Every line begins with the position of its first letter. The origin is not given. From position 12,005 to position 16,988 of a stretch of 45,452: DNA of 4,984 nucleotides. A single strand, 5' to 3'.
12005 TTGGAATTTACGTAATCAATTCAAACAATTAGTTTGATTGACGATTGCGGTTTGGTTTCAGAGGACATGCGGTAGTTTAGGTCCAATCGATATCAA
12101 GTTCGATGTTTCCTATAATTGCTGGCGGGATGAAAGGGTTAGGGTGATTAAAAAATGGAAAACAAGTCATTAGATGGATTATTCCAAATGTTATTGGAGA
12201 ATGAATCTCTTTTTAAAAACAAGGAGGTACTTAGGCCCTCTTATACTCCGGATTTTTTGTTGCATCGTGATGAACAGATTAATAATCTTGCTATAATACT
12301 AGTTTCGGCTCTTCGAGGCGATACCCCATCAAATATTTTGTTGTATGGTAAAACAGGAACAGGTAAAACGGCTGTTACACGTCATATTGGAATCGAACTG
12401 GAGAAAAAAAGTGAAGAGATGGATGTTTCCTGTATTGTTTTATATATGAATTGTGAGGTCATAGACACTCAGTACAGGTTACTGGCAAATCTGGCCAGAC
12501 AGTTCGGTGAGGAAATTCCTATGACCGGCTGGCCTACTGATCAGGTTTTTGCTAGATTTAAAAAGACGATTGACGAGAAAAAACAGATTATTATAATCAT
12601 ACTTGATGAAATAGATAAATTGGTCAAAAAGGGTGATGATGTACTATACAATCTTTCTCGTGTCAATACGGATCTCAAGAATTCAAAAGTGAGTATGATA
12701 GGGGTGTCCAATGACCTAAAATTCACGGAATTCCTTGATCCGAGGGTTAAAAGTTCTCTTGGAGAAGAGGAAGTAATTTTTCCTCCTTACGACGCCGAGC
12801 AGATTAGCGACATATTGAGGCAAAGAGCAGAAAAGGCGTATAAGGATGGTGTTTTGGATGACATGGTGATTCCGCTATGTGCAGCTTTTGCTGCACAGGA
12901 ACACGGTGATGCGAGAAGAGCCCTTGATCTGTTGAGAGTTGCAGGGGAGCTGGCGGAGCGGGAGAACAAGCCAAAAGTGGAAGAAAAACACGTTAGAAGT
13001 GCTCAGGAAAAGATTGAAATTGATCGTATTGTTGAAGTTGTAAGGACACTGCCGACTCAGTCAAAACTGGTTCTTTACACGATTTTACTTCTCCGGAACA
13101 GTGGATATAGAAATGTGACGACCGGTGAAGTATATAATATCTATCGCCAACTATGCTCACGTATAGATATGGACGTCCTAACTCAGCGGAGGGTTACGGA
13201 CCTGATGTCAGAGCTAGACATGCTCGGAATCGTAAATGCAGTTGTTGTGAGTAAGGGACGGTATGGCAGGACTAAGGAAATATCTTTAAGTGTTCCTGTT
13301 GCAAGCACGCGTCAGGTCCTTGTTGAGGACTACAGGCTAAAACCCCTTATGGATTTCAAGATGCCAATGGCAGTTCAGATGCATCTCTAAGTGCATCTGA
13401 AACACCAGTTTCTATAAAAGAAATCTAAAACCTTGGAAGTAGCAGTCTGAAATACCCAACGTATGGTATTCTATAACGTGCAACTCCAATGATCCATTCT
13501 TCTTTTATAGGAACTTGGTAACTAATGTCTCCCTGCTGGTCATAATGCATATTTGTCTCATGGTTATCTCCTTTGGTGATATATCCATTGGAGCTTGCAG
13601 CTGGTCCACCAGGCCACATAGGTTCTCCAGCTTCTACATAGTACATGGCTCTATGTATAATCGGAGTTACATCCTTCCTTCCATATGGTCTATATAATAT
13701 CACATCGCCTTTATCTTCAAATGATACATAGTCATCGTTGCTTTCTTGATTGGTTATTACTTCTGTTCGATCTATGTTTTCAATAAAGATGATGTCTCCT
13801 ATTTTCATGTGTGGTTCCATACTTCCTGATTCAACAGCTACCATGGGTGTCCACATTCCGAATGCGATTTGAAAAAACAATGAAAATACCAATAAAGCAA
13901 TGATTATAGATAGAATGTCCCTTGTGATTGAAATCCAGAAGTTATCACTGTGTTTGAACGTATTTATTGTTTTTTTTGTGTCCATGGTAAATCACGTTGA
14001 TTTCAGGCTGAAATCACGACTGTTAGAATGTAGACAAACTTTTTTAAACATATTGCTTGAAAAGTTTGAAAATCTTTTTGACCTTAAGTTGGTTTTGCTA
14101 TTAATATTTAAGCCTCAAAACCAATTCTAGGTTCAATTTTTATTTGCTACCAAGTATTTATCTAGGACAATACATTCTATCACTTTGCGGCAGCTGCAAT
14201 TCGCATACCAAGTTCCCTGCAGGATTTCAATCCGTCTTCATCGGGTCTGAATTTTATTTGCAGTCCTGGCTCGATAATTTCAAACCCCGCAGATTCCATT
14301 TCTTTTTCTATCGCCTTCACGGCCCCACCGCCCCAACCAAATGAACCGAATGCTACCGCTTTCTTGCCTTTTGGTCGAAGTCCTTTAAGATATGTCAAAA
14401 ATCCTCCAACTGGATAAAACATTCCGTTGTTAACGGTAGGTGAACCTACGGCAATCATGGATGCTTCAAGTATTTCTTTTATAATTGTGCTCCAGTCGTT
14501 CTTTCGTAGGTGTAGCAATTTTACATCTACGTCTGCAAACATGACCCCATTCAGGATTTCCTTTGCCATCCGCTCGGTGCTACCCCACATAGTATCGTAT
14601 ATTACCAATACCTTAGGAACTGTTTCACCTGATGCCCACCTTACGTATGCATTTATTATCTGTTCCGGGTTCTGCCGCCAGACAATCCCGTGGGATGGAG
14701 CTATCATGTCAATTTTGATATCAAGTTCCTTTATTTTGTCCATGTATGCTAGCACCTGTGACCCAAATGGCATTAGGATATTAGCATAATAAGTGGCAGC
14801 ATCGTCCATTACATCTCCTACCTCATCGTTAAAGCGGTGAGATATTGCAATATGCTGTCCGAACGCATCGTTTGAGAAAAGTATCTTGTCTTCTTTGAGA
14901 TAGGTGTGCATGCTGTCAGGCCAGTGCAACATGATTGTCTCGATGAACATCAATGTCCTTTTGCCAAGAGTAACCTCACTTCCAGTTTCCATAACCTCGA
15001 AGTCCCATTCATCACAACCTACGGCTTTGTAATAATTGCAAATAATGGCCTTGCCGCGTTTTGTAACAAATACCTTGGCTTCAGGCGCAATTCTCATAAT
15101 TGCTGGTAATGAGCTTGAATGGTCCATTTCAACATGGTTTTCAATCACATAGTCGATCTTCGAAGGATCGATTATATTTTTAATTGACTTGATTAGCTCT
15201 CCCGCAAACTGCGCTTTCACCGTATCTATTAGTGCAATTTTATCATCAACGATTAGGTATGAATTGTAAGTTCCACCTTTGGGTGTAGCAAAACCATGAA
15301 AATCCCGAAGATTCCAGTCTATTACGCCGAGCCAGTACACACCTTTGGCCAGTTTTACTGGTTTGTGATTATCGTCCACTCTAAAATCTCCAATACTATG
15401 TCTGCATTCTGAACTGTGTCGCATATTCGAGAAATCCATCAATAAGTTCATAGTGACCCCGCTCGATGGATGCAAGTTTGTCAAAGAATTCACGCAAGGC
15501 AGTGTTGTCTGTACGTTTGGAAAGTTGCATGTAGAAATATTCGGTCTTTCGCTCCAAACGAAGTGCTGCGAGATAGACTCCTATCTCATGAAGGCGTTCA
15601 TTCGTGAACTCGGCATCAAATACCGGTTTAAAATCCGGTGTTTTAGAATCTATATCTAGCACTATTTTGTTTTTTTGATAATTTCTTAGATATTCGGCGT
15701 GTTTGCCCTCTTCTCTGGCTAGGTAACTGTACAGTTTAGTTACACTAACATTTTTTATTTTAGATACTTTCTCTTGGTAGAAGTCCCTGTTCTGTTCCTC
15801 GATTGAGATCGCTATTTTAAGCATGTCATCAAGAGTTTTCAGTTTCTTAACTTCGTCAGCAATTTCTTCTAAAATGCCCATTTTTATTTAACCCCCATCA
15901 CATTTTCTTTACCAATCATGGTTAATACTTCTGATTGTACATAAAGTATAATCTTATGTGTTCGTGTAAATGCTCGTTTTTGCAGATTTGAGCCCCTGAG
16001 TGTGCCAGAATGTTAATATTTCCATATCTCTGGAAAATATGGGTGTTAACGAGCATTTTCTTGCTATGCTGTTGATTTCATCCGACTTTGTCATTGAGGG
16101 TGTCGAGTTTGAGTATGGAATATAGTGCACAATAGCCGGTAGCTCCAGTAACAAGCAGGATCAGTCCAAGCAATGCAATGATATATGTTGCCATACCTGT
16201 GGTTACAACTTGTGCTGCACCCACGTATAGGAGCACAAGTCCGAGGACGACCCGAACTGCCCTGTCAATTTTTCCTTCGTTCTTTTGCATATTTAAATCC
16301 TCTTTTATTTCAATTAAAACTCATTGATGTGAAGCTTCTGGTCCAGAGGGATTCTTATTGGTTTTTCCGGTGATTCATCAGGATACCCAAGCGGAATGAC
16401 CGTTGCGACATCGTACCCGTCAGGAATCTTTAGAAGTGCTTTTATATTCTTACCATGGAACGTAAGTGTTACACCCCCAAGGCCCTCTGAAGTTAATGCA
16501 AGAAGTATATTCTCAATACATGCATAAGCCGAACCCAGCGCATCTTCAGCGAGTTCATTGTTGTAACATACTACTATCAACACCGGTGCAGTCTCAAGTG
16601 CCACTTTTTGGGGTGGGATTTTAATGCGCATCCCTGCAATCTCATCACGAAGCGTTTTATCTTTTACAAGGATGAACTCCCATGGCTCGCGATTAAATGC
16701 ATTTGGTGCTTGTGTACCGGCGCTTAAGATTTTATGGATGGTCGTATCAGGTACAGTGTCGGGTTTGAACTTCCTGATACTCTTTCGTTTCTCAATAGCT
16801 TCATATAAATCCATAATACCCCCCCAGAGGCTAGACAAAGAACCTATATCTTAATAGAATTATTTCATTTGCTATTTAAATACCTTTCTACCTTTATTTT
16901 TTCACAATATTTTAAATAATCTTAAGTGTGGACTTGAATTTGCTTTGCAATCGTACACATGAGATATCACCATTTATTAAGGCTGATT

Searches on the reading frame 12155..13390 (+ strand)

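Call 59: search_protein_families(library=pfam, proteins=[window:12155-13390:+], max_evalue=0.0001)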
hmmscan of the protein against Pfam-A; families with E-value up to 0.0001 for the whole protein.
window:12155-13390:+ (411 aa): 10 families
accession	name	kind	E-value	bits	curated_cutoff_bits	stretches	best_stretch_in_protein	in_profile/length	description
PF09079.17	Cdc6_C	-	2.5e-32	111.2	25.1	1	294-383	1-91/96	CDC6, C terminal winged helix domain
PF22703.2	Cdc6_lid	-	6.6e-29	100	27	1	219-285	2-68/68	Cdc6 AAA+ ATPase-type lid domain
PF13401.12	AAA_22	-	2.1e-12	47.9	27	1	57-183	4-122/130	AAA domain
PF13191.12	AAA_16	-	2.7e-10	41.5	32.6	1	36-172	3-160/167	AAA ATPase domain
PF22606.2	Cdc6-ORC-like_ATPase_lid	-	4.4e-10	39.8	27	1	212-270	1-59/60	Cdc6/ORC-like, ATPase lid domain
PF00004.35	AAA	-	9.7e-09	36.2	21.2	1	61-188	1-111/131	ATPase family associated with various cellular activities (AAA)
PF01637.24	ATPase_2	-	1.2e-07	32.2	33.2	1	50-174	12-142/225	ATPase domain predominantly from Archaea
PF05729.18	NACHT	-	4.7e-06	27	26.7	1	61-162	3-99/167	NACHT domain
PF05621.17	TniB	-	1.1e-05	25.5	22.4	1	49-161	26-140/189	Bacterial TniB protein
PF05496.18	RuvB_N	-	5.9e-05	23.3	27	0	26-85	1-60/159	Holliday junction DNA helicase RuvB P-loop domain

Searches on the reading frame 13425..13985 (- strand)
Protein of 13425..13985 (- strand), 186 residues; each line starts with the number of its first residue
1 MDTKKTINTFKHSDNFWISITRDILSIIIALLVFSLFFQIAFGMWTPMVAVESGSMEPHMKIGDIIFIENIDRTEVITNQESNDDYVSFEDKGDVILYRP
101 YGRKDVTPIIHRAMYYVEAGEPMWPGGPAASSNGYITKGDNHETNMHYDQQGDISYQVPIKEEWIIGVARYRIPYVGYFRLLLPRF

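Call 59: search_protein_families(library=pfam, proteins=[window:13425-13985:-], max_evalue=0.0001)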
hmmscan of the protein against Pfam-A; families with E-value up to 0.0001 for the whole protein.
window:13425-13985:- (186 aa): 0 families

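Call 94: search_protein_families(library=pfam, proteins=[window:13425-13985:-], max_evalue=1)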
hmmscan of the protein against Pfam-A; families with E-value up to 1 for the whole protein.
window:13425-13985:- (186 aa): 2 families
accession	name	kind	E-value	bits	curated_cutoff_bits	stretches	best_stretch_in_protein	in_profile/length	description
PF10502.14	Peptidase_S26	-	0.00031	21.2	22.9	1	26-102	7-67/168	Signal peptidase, peptidase S26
PF00717.28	Peptidase_S24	-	0.06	13.5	23.3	1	48-80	37-62/116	Peptidase S24-like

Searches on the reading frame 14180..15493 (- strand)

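Call 59: search_protein_families(library=pfam, proteins=[window:14180-15493:-], max_evalue=0.0001)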
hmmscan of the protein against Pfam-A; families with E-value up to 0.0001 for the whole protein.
window:14180-15493:- (437 aa): 3 families
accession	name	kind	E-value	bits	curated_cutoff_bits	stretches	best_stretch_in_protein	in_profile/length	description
PF19583.5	ODP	-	3.3e-24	86.3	27.2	1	76-269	3-194/194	ODP family beta lactamase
PF00258.30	Flavodoxin_1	-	3.6e-18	66.5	25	1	297-428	1-142/143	Flavodoxin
PF00753.33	Lactamase_B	-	3.3e-10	40.7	22.7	1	74-268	4-196/196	Metallo-beta-lactamase superfamily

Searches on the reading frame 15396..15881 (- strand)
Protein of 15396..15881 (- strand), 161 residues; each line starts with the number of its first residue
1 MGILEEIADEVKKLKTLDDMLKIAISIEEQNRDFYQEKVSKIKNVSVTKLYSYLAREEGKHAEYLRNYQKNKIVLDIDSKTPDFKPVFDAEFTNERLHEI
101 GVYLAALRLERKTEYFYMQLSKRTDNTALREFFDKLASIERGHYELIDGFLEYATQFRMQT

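Call 94: search_protein_families(library=pfam, proteins=[window:15396-15881:-], max_evalue=1)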
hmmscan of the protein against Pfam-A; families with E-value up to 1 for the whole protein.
window:15396-15881:- (161 aa): 5 families
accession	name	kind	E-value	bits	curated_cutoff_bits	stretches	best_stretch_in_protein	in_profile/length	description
PF02915.23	Rubrerythrin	-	1.1e-12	48.9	22.8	1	19-147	1-133/137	Rubrerythrin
PF13668.12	Ferritin_2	-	0.0015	19.1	24.7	1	19-148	4-133/138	Ferritin-like domain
PF10949.13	DUF2777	-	0.0088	16.2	25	1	104-150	78-124/181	Protein of unknown function (DUF2777)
PF09537.16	DUF2383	-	0.033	14.8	30.8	0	111-147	14-50/111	Domain of unknown function (DUF2383)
PF22277.2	EncFtn-like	-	0.27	11.5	27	1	17-63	13-61/85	EncFtn-like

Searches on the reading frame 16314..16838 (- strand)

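Call 59: search_protein_families(library=pfam, proteins=[window:16314-16838:-], max_evalue=0.0001)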
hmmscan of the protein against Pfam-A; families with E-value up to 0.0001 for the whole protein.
window:16314-16838:- (174 aa): 2 families
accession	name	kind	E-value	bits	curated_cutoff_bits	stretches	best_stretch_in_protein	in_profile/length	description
PF00881.29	Nitroreductase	-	7.6e-26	91.7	23.5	1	15-152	1-167/167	Nitroreductase family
PF14512.11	TM1586_NiRdase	-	1.6e-12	47.9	27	0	10-37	1-28/215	Putative TM nitroreductase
